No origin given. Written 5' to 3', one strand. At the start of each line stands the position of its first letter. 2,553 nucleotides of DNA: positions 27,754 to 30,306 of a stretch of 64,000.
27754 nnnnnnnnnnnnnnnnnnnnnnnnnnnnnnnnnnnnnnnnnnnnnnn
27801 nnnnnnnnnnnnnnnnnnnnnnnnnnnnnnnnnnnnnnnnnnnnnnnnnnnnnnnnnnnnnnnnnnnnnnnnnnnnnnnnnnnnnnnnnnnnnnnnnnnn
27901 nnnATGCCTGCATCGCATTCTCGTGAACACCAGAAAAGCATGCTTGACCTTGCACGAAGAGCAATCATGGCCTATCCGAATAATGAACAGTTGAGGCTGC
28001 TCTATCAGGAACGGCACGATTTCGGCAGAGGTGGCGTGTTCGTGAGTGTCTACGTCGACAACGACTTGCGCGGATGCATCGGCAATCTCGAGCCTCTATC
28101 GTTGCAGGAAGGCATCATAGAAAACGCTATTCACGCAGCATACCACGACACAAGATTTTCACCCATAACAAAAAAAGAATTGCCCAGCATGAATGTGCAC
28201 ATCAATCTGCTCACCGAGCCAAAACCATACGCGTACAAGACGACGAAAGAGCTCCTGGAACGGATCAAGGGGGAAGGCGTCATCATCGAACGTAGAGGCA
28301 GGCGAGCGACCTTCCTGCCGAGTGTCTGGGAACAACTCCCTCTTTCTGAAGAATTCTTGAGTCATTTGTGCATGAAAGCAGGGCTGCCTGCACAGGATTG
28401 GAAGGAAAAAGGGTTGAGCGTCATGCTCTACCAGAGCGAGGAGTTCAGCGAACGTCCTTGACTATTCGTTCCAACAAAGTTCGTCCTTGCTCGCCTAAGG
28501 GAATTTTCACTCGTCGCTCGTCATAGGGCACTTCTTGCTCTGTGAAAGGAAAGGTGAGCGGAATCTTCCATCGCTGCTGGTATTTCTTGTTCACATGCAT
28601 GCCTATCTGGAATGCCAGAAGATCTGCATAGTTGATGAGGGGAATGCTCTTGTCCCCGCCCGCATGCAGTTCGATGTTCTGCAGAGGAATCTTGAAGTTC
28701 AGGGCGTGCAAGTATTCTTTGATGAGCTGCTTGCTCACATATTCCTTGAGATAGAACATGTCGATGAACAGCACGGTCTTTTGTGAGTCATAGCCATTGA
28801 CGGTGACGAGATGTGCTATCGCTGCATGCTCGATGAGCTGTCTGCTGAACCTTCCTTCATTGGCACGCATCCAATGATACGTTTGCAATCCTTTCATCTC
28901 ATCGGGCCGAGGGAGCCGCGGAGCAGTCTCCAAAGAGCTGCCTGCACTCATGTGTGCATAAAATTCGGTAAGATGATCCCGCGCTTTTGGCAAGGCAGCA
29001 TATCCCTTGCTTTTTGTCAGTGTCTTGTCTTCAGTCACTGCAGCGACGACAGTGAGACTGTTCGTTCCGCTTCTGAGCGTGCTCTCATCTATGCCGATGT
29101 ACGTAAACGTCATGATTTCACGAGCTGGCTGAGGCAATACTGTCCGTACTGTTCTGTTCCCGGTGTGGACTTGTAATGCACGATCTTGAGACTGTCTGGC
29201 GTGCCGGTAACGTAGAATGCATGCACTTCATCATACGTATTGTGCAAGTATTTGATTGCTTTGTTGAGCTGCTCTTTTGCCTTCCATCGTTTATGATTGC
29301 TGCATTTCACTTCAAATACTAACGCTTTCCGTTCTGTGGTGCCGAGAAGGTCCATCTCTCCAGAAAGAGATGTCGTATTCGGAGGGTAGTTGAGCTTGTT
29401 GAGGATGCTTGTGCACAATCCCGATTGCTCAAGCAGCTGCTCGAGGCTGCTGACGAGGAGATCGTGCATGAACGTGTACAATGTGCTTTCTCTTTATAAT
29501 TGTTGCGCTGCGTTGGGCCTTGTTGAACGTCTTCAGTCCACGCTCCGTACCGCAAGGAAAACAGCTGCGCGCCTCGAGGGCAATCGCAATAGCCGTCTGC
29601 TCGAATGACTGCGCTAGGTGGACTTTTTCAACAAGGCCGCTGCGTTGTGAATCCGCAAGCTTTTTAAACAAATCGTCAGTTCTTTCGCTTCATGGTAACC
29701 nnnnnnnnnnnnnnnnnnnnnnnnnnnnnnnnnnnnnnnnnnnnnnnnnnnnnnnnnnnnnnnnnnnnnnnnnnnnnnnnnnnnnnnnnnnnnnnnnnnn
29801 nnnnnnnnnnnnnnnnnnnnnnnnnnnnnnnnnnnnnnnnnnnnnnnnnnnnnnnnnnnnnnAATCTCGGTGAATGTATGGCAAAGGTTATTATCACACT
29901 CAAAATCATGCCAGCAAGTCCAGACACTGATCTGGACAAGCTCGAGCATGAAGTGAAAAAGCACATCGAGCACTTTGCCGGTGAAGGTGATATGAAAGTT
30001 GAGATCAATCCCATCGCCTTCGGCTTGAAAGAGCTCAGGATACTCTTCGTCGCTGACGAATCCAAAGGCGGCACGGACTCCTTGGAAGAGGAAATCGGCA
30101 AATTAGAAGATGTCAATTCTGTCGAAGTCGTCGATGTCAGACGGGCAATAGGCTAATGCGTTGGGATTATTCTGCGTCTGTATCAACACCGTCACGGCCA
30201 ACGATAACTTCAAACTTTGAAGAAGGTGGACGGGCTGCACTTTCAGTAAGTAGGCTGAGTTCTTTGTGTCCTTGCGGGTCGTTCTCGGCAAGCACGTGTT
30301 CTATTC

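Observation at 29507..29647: Second MITE copy (reverse orientation) between an Hjc-like nuclease operon and the Zn-ribbon/aEF-1beta operon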

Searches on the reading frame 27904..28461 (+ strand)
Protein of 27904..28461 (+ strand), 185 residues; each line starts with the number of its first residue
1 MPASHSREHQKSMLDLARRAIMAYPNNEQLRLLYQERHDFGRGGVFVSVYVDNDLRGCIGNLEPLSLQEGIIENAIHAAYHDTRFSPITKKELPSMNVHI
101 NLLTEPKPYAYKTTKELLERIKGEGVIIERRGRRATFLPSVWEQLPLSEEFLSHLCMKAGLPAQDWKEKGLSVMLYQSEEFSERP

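Call 43: search_protein_families(library=pfam, proteins=[window:27904-28461:+], max_evalue=0.01)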
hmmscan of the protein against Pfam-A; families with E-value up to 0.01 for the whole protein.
window:27904-28461:+ (185 aa): 1 family
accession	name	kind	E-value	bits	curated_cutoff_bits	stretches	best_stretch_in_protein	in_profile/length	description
PF01871.22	AMMECR1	-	1.2e-41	142.5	25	1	15-181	2-168/168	AMMECR1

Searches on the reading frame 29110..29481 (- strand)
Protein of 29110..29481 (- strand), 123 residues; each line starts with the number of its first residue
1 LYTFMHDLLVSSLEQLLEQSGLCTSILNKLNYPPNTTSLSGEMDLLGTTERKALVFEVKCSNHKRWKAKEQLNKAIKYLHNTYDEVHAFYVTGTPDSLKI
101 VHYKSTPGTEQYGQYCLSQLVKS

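Call 43: search_protein_families(library=pfam, proteins=[window:29110-29481:-], max_evalue=0.01)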
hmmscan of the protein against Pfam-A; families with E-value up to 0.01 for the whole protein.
window:29110-29481:- (123 aa): 0 families

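Call 53: search_solved_structures(query=window:29110-29469:-, max_evalue=10)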
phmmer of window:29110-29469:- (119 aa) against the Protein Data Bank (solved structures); distinct sequences matched with E-value up to 10: 4.
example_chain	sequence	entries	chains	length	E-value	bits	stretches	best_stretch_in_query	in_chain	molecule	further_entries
3nuz_A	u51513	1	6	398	0.79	13.1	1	84-111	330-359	Putative acetyl xylan esterase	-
3bck_A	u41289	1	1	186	5.4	10.4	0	51-77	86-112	Disulfide bond protein A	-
3bd2_A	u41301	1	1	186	7.1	10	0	51-77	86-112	Disulfide bond protein A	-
3bci_A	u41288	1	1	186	7.5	10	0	51-77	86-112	Disulfide bond protein A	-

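Call 67: search_protein_families(library=pfam, proteins=[window:29110-29469:-], max_evalue=10)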
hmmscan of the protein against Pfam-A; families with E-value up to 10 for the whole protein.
window:29110-29469:- (119 aa): 3 families
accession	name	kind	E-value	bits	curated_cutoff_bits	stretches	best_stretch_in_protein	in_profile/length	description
PF01870.24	Hjc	-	0.045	14.1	21.1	1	39-76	31-69/93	Archaeal holliday junction resolvase (hjc)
PF01930.23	Cas_Cas4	-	0.047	14.2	22.7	1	36-77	53-94/160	Domain of unknown function DUF83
PF08378.17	NERD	-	0.061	14.3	22.1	1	13-69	13-74/111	Nuclease-related domain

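Call 68: find_homologous_proteins(query=window:29110-29469:-, max_evalue=0.01)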
Query window:29110-29469:- (119 aa): 1 proteins with E <= 0.01 among 5 candidates.
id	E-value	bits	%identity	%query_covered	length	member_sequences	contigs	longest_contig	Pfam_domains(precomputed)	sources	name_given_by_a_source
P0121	4.6e-74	264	100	100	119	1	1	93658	-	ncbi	ncbi:MAG: hypothetical protein V1725_04190 [archaeon]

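Call 69: find_encoding_contigs(protein=P0121, flank=10000)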
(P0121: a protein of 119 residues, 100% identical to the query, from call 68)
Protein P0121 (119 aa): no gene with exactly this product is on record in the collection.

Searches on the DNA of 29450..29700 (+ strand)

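Call 57: search_rna_families(source=window, start=29450, end=29700, threshold=evalue, max_evalue=1)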
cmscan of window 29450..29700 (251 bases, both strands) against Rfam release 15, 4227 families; matches with E-value up to 1: 1.
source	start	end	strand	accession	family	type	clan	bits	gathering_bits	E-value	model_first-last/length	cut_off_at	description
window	29650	29691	-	RF00277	SNORD49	Gene; snRNA; snoRNA; CD-box;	CL00062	13.6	37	0.56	36-71/71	no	Small nucleolar RNA SNORD49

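Call 59: search_dna_similar(query=window:29516-29638:+, collection=plasmids, mode=distant, max_evalue=1, max_rows=10)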
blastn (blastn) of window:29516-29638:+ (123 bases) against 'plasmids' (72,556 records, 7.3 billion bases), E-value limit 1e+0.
Records with a match: 1; places in all: 1; records where one place covers at least 80% of the query: 0.
Best place of each record, by identity: 80-90% 1.
By first word of the organism name: Azospirillum 1.
By predicted mobility (MOB-suite, as given by PLSDB): non-mobilizable 1.
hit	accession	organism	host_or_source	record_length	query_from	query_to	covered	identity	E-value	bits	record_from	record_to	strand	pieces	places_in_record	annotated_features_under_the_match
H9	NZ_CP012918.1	Azospirillum brasilense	Digitaria eriantha,microbe,root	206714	52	90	32%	84.6%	3e-2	45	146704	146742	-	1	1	MFS transporter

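Call 60: search_dna_similar(query=window:29516-29638:+, collection=phages, mode=distant, max_evalue=1, max_rows=10)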
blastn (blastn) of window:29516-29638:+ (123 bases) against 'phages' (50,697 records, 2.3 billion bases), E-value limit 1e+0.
No match.

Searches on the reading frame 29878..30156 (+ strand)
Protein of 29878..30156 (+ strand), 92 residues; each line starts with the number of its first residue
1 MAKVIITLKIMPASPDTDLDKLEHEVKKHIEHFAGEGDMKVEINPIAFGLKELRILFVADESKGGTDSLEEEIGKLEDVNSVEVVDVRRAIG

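Call 12: find_encoding_contigs(protein=window:29878-30156:+, flank=10000, max_places=10)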
Protein window:29878-30156:+ (92 aa): no gene with exactly this product is on record in the collection.

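Call 43: search_protein_families(library=pfam, proteins=[window:29878-30156:+], max_evalue=0.01)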
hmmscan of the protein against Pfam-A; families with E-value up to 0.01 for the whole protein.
window:29878-30156:+ (92 aa): 1 family
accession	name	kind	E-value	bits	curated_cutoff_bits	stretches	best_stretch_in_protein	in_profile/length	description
PF00736.24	EF1_GNE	-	1.9e-21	76.4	20.8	1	6-89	2-87/88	EF-1 guanine nucleotide exchange domain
